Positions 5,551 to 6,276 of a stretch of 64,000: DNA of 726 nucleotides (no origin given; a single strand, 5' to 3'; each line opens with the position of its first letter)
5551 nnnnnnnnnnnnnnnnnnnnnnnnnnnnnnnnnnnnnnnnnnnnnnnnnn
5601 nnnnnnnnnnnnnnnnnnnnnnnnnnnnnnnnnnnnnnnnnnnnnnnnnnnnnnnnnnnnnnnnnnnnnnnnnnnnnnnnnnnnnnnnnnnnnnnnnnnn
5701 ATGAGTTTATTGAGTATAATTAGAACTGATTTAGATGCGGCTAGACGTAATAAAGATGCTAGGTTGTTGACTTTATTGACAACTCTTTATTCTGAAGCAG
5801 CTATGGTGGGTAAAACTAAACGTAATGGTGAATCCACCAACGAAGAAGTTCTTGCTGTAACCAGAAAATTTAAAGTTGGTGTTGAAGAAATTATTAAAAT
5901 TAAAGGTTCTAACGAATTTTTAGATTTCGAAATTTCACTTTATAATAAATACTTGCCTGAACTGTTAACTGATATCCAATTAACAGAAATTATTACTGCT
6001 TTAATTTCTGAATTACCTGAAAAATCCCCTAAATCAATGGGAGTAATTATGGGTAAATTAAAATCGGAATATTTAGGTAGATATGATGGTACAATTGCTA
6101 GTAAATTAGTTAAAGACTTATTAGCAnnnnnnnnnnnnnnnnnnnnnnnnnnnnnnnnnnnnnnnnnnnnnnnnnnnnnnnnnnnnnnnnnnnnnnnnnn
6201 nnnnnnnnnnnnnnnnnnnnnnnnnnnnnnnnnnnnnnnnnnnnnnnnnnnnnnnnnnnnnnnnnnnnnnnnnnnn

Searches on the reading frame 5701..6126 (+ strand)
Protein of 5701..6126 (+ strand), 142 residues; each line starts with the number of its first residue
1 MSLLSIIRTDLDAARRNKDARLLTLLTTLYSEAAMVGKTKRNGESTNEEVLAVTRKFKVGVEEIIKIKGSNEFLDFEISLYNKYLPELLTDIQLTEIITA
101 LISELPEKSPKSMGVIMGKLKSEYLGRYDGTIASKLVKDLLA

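Call 3: search_protein_families(library=pfam, proteins=[window:5701-6126:+], max_evalue=1)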
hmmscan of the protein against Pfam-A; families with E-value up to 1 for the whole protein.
window:5701-6126:+ (142 aa): 2 families
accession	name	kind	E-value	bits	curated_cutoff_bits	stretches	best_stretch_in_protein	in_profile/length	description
PF09424.15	YqeY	-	3.6e-16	60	27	1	7-141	4-143/143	Yqey-like protein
PF09789.14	CC149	-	0.14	11.8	30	1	4-94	11-100/316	Coiled-coil domain-containing protein 149-A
